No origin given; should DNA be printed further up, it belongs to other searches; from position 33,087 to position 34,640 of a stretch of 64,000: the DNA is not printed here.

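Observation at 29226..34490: Two different activator-type ATPases plus a ferredoxin and two HGD-D subunits: benzoyl-CoA-reductase architecture inside a had/fld-like fermentative operon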

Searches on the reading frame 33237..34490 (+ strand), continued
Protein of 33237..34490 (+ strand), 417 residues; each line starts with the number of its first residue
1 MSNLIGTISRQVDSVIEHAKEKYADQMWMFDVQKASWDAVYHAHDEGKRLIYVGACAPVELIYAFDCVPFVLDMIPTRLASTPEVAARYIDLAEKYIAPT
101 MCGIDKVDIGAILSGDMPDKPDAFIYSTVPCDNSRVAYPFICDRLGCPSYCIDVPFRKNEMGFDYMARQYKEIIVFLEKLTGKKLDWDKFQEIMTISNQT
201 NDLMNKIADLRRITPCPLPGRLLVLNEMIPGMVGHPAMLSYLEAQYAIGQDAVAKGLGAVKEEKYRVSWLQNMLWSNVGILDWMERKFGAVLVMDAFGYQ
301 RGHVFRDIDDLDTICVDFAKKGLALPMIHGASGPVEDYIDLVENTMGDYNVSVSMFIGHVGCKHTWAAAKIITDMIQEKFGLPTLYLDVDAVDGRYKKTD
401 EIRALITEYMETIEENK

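Call 23: search_solved_structures(query=A1, max_evalue=0.01, show_alignments=4)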
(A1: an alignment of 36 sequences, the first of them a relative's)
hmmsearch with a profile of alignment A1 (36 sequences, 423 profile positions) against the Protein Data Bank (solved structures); distinct sequences matched with E-value up to 0.01: 7.
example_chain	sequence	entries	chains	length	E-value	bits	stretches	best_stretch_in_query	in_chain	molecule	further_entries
8s02_A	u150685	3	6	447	3.8e-20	75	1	34-311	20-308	BzdO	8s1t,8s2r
3o3m_A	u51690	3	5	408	2.7e-19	72.2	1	24-274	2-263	alpha subunit 2-hydroxyisocaproyl-CoA dehydratase | alpha-subunit 2-hydroxyisocaproyl-CoA dehydratase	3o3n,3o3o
6eno_A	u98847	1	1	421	2.7e-17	65.7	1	42-266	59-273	Dehydratase family protein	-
7yyl_C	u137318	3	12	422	2.7e-17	65.7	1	42-266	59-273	Dehydratase family protein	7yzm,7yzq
9g87_A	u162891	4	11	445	1.2e-12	50.4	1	50-264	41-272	3-methylbenzoyl-CoA reductase beta subunit MbdO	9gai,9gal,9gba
9g87_B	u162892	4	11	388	2.1e-09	39.6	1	96-223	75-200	3-methylbenzoyl-CoA reductase gamma subunit MbdN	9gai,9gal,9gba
3o3m_B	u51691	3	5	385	0.00035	22.4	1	94-415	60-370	beta subunit 2-hydroxyacyl-CoA dehydratase | beta-subunit 2-hydroxyacyl-CoA dehydratase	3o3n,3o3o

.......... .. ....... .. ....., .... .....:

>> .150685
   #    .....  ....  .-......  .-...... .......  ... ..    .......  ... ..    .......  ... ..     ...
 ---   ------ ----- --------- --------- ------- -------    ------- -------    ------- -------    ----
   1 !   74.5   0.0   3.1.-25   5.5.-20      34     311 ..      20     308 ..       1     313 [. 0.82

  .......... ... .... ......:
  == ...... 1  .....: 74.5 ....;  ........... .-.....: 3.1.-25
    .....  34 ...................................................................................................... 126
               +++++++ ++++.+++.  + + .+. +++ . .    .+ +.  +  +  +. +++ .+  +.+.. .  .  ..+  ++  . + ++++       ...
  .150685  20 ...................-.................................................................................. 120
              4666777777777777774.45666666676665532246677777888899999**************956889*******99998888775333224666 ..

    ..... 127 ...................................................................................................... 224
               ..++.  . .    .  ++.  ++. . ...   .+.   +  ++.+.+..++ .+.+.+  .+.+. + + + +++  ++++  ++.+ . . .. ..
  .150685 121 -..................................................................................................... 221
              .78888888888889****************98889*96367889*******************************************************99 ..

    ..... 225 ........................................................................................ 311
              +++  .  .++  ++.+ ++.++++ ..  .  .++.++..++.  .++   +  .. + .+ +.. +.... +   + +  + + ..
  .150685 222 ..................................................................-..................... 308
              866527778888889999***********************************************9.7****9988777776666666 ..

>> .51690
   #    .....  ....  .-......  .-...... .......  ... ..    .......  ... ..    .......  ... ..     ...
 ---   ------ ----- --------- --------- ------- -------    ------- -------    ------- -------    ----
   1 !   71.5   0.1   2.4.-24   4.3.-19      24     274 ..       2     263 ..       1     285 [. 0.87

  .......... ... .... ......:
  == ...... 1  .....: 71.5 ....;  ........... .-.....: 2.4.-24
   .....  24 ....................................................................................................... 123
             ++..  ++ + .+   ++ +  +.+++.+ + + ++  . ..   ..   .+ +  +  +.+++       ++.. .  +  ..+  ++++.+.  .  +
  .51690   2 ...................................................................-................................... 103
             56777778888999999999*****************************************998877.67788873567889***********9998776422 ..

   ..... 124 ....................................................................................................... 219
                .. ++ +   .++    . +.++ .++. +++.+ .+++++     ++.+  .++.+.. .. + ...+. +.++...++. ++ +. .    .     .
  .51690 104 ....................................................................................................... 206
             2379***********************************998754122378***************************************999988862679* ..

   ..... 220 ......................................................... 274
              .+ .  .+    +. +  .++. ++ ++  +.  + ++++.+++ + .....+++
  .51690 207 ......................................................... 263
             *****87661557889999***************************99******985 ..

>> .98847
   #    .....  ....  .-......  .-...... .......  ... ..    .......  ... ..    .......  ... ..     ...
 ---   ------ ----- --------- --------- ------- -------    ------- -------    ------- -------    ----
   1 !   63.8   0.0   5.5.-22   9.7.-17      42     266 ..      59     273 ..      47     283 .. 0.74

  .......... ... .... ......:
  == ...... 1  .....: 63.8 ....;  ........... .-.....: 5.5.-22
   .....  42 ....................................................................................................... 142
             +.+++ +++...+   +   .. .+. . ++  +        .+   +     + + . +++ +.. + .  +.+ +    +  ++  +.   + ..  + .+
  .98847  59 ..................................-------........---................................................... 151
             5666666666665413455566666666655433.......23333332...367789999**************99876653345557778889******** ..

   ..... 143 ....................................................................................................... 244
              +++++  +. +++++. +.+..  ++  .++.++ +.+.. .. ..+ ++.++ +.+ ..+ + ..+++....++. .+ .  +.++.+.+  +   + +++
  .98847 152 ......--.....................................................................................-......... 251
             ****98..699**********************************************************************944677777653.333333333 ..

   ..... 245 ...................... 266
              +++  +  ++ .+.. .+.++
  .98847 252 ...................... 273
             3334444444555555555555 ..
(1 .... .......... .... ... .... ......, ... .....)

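Call 29: find_related_loci(query=A1, collection=genome_contigs, flank=10000)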
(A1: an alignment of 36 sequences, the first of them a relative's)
Query A1 (417 aa) in genome_contigs; peptide patterns used: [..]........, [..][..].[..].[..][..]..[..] (x = any residue, [..] = any of these).
245 stretches matched a pattern; 141 encode a relative of the query (tblastn E <= 1e-3); the best 80 are kept; 68 distinct loci.
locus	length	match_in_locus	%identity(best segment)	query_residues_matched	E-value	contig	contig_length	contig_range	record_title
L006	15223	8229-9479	97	1-417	0e+0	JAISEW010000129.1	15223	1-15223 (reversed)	MAG: Gracilibacteraceae bacterium isolate Gx485_bin213 k119_3933404, whole genome shotgun sequence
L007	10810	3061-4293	85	3-413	0e+0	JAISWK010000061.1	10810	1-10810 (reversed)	MAG: Gracilibacteraceae bacterium isolate Nc350_bin127 k119_3118833, whole genome shotgun sequence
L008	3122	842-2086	68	3-417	0e+0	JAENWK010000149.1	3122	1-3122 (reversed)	MAG: Eubacteriaceae bacterium isolate 5_8_m_bin14 k141_114678_length_3122_cov_176.8591, whole genome shotgun sequence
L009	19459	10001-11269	61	1-417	2e-176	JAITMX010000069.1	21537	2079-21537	MAG: Eubacteriales Family XIII. Incertae Sedis bacterium isolate Po218_bin102 k119_2670292, whole genome shotgun sequenc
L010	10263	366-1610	59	3-417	3e-174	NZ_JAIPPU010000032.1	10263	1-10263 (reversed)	MAG: Acetobacterium wieringae isolate CSMB_175 NODE_86_length_10263_cov_39.617163, whole genome shotgun sequence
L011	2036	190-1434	58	3-417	0e+0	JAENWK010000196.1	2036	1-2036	MAG: Eubacteriaceae bacterium isolate 5_8_m_bin14 k141_289217_length_2036_cov_191.8718, whole genome shotgun sequence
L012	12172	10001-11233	57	3-413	3e-169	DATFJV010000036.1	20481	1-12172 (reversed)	MAG TPA_asm: Anaerovoracaceae bacterium isolate SMAG_U9153 k141_225070, whole genome shotgun sequence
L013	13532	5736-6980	55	3-417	1e-166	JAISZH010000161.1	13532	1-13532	MAG: Desulfovibrio sp. isolate Nc350_bin8 k119_58072, whole genome shotgun sequence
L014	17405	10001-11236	57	3-413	1e-165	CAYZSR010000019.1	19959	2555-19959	MAG TPA_asm: uncultured Oscillospiraceae bacterium isolate binchicken_co157_207 genome assembly, contig: NODE_6194_lengt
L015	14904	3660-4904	55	3-417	2e-164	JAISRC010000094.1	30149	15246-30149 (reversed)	MAG: Desulfovibrio sp. isolate Kf353_bin37 k119_2174507, whole genome shotgun sequence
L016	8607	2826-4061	58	3-413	5e-163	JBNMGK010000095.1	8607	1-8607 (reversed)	MAG: Enterocloster sp. isolate CM_BacEnt861.150 k141_672808_length_8607_cov_12.0000, whole genome shotgun sequence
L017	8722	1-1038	63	77-417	1e-152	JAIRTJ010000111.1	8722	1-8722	MAG: Eubacteriales Family XIII. Incertae Sedis bacterium isolate Ct408_bin79 k119_5428301, whole genome shotgun sequence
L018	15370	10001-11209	50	11-413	3e-143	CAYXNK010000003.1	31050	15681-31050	MAG TPA_asm: uncultured Oscillospiraceae bacterium isolate SRP192927_co4_654 genome assembly, contig: NODE_2338_length_3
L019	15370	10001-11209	51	11-413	1e-142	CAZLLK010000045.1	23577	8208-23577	MAG TPA_asm: uncultured Oscillospiraceae bacterium isolate SRP302447_co4_51 genome assembly, contig: NODE_5670_length_23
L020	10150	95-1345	52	3-413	4e-142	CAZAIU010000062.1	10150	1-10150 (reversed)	MAG TPA_asm: uncultured Oscillospiraceae bacterium isolate SRP335695_co1_86 genome assembly, contig: NODE_3122_length_10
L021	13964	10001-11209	51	11-413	3e-142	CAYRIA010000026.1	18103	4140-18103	MAG TPA_asm: uncultured Oscillospiraceae bacterium isolate SRP192927_co4_34 genome assembly, contig: NODE_6289_length_18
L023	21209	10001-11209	50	11-413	7e-142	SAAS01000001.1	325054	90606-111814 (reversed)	MAG: Clostridia bacterium isolate INTA.CYC.057 contig-100_3, whole genome shotgun sequence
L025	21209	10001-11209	50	11-413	2e-141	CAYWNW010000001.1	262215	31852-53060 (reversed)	MAG TPA_asm: uncultured Oscillospiraceae bacterium isolate SRP220891_co1_491 genome assembly, contig: NODE_33_length_262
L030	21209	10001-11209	50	11-413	3e-139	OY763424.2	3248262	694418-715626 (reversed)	MAG: Oscillospiraceae bacterium isolate 2653369c-2d6a-477d-a763-16f58a0da7c0 genome assembly, chromosome: 1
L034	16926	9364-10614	50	3-413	5e-139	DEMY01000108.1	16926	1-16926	MAG TPA_asm: Clostridiales bacterium UBA2658 UBA2658_contig_612, whole genome shotgun sequence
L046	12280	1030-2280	50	3-413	1e-136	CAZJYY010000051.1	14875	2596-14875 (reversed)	MAG TPA_asm: uncultured Oscillospiraceae bacterium isolate SRP335695_co1_39 genome assembly, contig: NODE_1855_length_14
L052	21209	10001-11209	48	11-413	3e-135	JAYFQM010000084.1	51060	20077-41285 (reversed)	MAG: Oscillospiraceae bacterium isolate CA_188_R1 c_CA_000000000661, whole genome shotgun sequence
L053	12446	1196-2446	48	3-413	7e-135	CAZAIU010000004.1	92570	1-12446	MAG TPA_asm: uncultured Oscillospiraceae bacterium isolate SRP335695_co1_86 genome assembly, contig: NODE_64_length_9257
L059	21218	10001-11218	47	8-413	2e-133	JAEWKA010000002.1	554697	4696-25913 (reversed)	MAG: Bacillota bacterium isolate OH_PBrB_20 k127_148795, whole genome shotgun sequence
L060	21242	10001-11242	47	3-417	5e-133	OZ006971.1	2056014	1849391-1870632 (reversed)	MAG: uncultured Clostridia bacterium isolate 6732_HOM_VAC_s94.ctg000121c_hifiasm_circ MAG genome assembly, chromosome: 1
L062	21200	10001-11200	48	17-413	2e-132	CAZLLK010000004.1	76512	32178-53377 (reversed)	MAG TPA_asm: uncultured Oscillospiraceae bacterium isolate SRP302447_co4_51 genome assembly, contig: NODE_1078_length_76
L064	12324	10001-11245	44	3-417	3e-132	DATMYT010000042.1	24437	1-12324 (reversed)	MAG TPA_asm: Negativicutes bacterium isolate SMAG_U13155 k141_30708, whole genome shotgun sequence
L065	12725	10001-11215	48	10-413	1e-131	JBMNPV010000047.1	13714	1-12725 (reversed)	MAG: Oscillospiraceae bacterium isolate SBF912SR2HQ0065 scaffold_19710_c1, whole genome shotgun sequence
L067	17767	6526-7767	46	3-417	6e-132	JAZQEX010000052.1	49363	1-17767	MAG: Eubacterium sp. isolate T1900044633_TS20190099.MAGScoT_cleanbin_000044 SGB_1096_k141_85520, whole genome shotgun se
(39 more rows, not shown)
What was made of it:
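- The hosts are energy-limited strict anaerobes: acetogens, fermenters and termite-gut or digester Clostridia (call 29). Many source genomes are termite-gut and digester MAGs (call 29).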

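Call 35: search_protein_families(library=pfam, proteins=[L060:12072-13622:+, L067:10977-12284:+, L013:8393-9778:+, L013:10302-11519:+, L046:10065-10826:+, L046:10814-12172:+, L012:68-1048:+, L023:25-1128:+, L023:1251-2708:-, L023:2750-4273:-], max_evalue=0.00001)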
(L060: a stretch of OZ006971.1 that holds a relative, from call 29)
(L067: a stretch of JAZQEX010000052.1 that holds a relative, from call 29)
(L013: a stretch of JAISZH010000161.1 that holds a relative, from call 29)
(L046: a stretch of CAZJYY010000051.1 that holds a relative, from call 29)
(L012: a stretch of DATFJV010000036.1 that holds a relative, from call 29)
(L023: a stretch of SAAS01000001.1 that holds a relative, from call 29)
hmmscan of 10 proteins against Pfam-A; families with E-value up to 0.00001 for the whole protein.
L060:12072-13622:+ (516 aa): 1 family
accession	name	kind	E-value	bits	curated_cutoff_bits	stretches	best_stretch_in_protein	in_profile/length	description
PF01144.29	CoA_trans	-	2e-28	99.7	23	1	5-238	2-216/217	Coenzyme A transferase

L067:10977-12284:+ (435 aa): 2 families
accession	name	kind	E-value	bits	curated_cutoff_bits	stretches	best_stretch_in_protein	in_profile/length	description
PF00108.29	Thiolase_N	-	2.3e-82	276.7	26.4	1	33-297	1-259/260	Thiolase, N-terminal domain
PF02803.24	Thiolase_C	-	9.2e-42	142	27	1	306-430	2-120/123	Thiolase, C-terminal domain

L013:8393-9778:+ (461 aa): 1 family
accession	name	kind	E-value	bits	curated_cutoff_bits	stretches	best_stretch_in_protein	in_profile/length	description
PF00196.25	GerE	-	4.3e-15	55.5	23.5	1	377-431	2-56/57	Bacterial regulatory proteins, luxR family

L013:10302-11519:+ (405 aa): 1 family
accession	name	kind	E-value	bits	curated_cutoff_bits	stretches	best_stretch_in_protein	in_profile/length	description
PF00909.26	Ammonium_transp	-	6.4e-122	407.6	23.2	1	9-403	1-399/399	Ammonium Transporter Family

L046:10065-10826:+ (253 aa): 2 families
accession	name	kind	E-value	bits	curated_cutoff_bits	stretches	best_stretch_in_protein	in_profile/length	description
PF00072.30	Response_reg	-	1.3e-14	54.8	30.2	1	19-128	2-108/111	Response regulator receiver domain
PF04397.21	LytTR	-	5.8e-14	52.5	22.6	1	153-227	6-85/98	LytTr DNA-binding domain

L046:10814-12172:+ (452 aa): 1 family
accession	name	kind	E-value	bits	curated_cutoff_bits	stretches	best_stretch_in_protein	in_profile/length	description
PF14501.12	HATPase_c_5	-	1.4e-18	67.2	22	1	339-444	1-101/102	GHKL domain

L012:68-1048:+ (326 aa): 2 families
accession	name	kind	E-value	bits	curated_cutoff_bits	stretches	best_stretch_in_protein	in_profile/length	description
PF00108.29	Thiolase_N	-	5e-58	197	26.4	1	3-195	64-260/260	Thiolase, N-terminal domain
PF02803.24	Thiolase_C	-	7.6e-48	161.6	27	1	203-323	2-122/123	Thiolase, C-terminal domain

L023:25-1128:+ (367 aa): 1 family
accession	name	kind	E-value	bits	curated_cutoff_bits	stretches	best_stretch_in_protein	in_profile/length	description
PF00587.30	tRNA-synt_2b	-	1.2e-37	130.2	29.3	1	142-327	1-179/179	tRNA synthetase class II core domain (G, H, P, S and T)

L023:1251-2708:- (485 aa): 3 families
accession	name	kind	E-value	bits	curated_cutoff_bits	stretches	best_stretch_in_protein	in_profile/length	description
PF13336.12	AcetylCoA_hyd_C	-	3.9e-42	144.2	23.7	1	303-449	1-153/154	Acetyl-CoA hydrolase/transferase C-terminal domain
PF02550.21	AcetylCoA_hydro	-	2e-18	67.6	24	1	14-163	8-170/198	Acetyl-CoA hydrolase/transferase N-terminal domain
PF01144.29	CoA_trans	-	1.5e-10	41.3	23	1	16-123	2-117/217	Coenzyme A transferase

L023:2750-4273:- (507 aa): 3 families
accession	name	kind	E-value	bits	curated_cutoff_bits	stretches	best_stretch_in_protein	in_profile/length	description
PF13336.12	AcetylCoA_hyd_C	-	1.8e-40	138.8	23.7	1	329-471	5-153/154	Acetyl-CoA hydrolase/transferase C-terminal domain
PF02550.21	AcetylCoA_hydro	-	7.9e-18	65.6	24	1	32-185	8-170/198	Acetyl-CoA hydrolase/transferase N-terminal domain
PF01144.29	CoA_trans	-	6.3e-06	26.2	23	0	33-135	1-107/217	Coenzyme A transferase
